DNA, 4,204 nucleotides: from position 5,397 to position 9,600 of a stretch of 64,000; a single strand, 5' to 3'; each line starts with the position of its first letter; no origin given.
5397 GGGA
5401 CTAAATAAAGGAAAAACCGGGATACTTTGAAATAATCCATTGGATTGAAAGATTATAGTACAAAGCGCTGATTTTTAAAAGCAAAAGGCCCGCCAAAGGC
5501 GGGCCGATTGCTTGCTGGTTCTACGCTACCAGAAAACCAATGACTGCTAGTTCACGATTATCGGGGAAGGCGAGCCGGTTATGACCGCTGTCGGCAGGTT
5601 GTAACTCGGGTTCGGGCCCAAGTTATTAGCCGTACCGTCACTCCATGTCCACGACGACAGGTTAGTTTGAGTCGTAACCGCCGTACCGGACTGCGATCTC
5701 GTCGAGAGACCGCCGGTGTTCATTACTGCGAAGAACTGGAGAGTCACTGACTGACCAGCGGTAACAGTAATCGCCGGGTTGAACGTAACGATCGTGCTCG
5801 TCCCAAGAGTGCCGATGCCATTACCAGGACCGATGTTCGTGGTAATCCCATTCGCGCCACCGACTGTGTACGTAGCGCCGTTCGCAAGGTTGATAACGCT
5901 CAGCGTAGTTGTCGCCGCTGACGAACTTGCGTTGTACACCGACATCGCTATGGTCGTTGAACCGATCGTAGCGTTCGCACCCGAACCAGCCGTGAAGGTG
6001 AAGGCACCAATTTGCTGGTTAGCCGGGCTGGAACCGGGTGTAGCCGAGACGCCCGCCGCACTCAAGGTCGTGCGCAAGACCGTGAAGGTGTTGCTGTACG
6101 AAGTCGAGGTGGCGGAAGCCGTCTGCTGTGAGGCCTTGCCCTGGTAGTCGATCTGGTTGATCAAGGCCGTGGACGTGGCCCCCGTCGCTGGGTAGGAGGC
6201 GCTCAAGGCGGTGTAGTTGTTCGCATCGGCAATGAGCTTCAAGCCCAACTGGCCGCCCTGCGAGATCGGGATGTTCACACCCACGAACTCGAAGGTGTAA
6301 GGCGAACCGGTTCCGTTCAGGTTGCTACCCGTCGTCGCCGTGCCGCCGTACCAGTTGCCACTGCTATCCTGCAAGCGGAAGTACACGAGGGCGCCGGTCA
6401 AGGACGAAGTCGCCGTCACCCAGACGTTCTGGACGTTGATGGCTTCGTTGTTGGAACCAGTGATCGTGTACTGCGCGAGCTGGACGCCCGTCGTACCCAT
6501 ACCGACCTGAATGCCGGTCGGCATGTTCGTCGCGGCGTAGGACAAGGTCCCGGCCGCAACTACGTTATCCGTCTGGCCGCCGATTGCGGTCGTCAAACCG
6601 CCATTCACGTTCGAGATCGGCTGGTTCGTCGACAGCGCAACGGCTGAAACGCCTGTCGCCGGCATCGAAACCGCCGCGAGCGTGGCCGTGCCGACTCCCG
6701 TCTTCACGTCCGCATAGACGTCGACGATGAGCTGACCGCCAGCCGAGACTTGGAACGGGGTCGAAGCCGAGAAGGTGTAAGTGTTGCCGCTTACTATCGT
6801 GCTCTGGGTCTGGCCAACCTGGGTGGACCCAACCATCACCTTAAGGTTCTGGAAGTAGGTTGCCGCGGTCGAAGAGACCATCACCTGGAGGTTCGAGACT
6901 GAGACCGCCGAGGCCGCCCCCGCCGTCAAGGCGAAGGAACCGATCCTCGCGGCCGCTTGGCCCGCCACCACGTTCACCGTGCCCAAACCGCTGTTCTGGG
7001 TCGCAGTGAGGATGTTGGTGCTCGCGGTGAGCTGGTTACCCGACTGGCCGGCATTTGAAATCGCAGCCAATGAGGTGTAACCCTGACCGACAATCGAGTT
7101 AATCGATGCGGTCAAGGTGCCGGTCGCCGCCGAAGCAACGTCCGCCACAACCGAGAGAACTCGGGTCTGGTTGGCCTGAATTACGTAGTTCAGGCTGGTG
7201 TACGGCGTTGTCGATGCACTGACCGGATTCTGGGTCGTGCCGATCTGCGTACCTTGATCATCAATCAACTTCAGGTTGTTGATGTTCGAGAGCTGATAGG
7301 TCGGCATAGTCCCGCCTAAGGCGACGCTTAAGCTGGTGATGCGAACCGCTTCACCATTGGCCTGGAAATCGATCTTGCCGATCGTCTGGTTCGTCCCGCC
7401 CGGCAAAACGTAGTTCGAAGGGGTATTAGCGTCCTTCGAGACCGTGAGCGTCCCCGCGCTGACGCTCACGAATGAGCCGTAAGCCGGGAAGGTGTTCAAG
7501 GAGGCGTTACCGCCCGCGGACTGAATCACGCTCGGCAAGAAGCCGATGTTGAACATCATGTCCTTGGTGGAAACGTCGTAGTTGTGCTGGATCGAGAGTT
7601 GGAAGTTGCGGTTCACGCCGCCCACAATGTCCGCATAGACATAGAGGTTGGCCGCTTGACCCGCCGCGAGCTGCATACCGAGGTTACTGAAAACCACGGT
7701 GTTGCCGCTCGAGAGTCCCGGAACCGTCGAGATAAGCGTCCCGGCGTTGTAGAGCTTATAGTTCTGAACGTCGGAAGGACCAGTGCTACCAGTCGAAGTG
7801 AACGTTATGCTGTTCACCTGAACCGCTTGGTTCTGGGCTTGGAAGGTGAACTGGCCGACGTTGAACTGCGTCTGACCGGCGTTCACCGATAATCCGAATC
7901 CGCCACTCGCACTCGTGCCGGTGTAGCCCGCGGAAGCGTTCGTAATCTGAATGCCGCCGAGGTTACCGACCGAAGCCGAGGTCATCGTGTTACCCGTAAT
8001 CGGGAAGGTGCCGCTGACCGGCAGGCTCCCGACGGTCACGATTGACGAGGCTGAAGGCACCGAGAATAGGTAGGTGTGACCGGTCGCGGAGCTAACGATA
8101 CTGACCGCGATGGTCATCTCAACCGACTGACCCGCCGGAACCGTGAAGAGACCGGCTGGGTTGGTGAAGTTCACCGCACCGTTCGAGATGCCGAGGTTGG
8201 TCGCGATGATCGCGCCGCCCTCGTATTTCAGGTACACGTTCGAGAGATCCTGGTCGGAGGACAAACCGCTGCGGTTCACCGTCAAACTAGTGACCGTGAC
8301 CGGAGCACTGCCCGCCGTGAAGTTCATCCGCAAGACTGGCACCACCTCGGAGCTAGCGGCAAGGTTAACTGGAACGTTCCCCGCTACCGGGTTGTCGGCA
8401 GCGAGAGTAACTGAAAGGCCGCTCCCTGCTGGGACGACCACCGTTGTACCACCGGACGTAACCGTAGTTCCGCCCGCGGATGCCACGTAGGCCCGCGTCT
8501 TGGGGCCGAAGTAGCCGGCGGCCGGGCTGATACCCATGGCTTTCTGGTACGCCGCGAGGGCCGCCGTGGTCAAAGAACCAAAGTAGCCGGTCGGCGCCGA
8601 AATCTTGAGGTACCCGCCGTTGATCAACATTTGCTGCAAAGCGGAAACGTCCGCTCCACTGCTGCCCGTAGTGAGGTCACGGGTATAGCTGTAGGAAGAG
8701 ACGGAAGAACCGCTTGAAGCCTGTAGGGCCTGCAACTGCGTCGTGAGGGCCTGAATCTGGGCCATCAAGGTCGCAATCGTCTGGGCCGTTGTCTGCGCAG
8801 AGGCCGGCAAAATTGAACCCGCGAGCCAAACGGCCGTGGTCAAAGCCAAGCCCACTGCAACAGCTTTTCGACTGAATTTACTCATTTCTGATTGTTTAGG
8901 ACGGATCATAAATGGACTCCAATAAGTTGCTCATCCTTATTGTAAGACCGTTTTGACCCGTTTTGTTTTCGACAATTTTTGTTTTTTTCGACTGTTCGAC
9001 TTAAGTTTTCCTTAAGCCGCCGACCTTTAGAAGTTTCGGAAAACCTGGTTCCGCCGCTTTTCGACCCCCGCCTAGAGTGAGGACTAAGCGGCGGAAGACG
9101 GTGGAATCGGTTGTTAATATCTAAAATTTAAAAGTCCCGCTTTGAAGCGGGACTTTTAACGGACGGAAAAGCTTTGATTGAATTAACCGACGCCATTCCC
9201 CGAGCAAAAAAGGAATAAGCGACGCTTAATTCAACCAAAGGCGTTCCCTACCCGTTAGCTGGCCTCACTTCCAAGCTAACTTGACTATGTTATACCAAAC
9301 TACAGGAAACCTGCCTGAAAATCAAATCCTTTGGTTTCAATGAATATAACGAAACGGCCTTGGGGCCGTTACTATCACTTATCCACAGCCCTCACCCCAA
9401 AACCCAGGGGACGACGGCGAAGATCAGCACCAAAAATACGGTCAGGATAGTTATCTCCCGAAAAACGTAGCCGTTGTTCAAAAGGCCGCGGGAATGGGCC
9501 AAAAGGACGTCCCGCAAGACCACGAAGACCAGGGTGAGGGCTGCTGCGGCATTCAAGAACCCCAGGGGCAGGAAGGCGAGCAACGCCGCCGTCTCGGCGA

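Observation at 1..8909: Candidate protein O-glycosylation cluster: FkbM MTase, GT9, AsnB-like amidotransferase, Wzy_C/O-antigen-ligase-family protein, giant Ser/Thr-rich surface protein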

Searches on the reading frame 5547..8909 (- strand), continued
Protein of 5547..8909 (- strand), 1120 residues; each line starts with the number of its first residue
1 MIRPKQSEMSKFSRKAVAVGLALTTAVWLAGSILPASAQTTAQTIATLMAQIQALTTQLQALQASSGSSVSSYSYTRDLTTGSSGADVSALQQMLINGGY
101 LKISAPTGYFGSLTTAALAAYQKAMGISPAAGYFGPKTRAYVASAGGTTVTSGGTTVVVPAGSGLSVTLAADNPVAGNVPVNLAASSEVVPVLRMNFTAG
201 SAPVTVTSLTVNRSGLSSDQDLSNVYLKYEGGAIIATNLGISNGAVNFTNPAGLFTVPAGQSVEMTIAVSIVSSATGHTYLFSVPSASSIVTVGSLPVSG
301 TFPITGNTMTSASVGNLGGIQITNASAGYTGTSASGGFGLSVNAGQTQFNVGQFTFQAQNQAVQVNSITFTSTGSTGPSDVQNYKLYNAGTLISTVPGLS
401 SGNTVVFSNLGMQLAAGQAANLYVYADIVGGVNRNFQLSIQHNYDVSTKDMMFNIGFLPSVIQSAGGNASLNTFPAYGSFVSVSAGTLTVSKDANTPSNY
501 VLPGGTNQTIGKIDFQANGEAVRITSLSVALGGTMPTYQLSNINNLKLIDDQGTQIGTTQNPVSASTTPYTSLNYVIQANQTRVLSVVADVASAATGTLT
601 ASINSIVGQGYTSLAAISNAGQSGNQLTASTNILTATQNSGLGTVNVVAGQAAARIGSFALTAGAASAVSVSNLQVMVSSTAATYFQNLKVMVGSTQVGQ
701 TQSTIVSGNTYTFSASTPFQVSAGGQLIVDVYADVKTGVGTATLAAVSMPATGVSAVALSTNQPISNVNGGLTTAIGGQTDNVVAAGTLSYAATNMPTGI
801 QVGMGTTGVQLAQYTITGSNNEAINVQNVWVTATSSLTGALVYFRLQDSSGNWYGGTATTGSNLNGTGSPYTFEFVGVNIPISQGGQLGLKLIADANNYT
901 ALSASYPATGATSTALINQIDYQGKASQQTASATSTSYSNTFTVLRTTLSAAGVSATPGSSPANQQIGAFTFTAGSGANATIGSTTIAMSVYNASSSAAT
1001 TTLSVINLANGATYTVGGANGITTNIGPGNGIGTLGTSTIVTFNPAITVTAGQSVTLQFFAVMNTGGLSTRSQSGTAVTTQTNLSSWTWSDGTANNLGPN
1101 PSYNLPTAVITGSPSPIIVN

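Call 42: fold_search(model_id=the predicted structure, library=pdb)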
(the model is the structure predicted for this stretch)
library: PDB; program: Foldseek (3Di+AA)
matches with E <= 10: 1938; with E <= 0.001: 86
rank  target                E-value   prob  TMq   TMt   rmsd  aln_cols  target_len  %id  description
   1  8beg_B                5.0e-15  1.00  0.14  0.21  24.5       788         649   11  Structure of Ig-like domains from PrgB (released 2022-11-30)
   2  8beg_A                6.3e-14  1.00  0.14  0.20  24.9       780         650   10  Structure of Ig-like domains from PrgB (released 2022-11-30)
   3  9ijj_4H               2.5e-13  1.00  0.17  0.07  38.0       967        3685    9  In situ structure of the central apparatus in mouse sperm axoneme. (released 2025-06-04)
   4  8wa2_D                1.1e-12  1.00  0.16  0.13  30.0      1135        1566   11  cryo-EM structure of native mastigonemes isolated from Chlamydomonas reinhardtii at 3.0 angstrom resolution (released 2024-04-10)
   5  9b4h_A                1.6e-12  1.00  0.14  0.10  29.2      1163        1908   11  Chlamydomonas reinhardtii mastigoneme filament (released 2024-04-10)
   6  8wa2_F                1.4e-11  1.00  0.12  0.10  26.8       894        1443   11  cryo-EM structure of native mastigonemes isolated from Chlamydomonas reinhardtii at 3.0 angstrom resolution (released 2024-04-10)
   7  8wa2_A                3.7e-11  1.00  0.16  0.11  29.9      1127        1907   11  cryo-EM structure of native mastigonemes isolated from Chlamydomonas reinhardtii at 3.0 angstrom resolution (released 2024-04-10)
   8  8xen_A                5.0e-10  1.00  0.13  0.14  29.0       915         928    8  Cryo-EM structure of integrin ITGAV/ITGB3 complex, conformation 4 (released 2024-12-18)
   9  8xf6_A                8.4e-10  1.00  0.16  0.18  20.2       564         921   10  Cryo-EM structure of integrin ITGAV, ITGB3 and Cilengitide TFA complex, conformation 2 (released 2024-12-18)
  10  4mmz_A                8.4e-10  1.00  0.14  0.16  28.3       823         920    9  Integrin AlphaVBeta3 ectodomain bound to an antagonistic tenth domain of Fibronectin (released 2014-03-26)
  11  4mmx_A                1.6e-09  1.00  0.14  0.16  28.1       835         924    8  Integrin AlphaVBeta3 ectodomain bound to the tenth domain of Fibronectin (released 2014-03-26)
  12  8gce_A                2.4e-09  1.00  0.18  0.21  12.8       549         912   12  The Extracellular Domain of Integrin AlphaIIbBeta3 in Intermediate State (released 2024-03-06)
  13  8gcd_A                4.8e-09  1.00  0.11  0.12  30.1       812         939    8  Full length Integrin AlphaIIbBeta3 in inactive state (released 2024-03-06)
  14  3fcs_C                1.7e-08  1.00  0.18  0.22  12.8       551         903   12  Structure of complete ectodomain of integrin aIIBb3 (released 2009-01-20)
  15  6avr_A                1.8e-08  1.00  0.13  0.14  22.3       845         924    9  Human alpha-V beta-3 Integrin (intermediate conformation) in complex with the therapeutic antibody LM609 (released 2017-11-01)
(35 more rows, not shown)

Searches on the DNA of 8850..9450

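Call 68: search_rna_families(source=window, start=8850, end=9450, threshold=evalue, max_evalue=1)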
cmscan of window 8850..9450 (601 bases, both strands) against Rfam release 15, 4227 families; matches with E-value up to 1: 5.
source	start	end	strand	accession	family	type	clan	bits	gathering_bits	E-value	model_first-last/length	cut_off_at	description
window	9122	9233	-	RF01772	rnk_pseudo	Cis-reg; leader;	-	23.9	55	0.094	1-108/108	no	Pseudomonas rnk leader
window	9040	9160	+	RF00513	Trp_leader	Cis-reg; leader;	-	21.7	41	0.063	1-100/100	no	Tryptophan operon leader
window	9115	9160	-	RF02589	Spy779816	Gene; sRNA;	-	21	67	0.69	1-88/88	no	S. pyogenes small RNA 779816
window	9151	9233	-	RF00396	SNORA13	Gene; snRNA; snoRNA; HACA-box;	CL00028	20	53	0.62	1-134/134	no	Small nucleolar RNA SNORA13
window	9174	9236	-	RF03315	mir-723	Gene; miRNA;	-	19.4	63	0.6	1-60/60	no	mir-723 microRNA precursor family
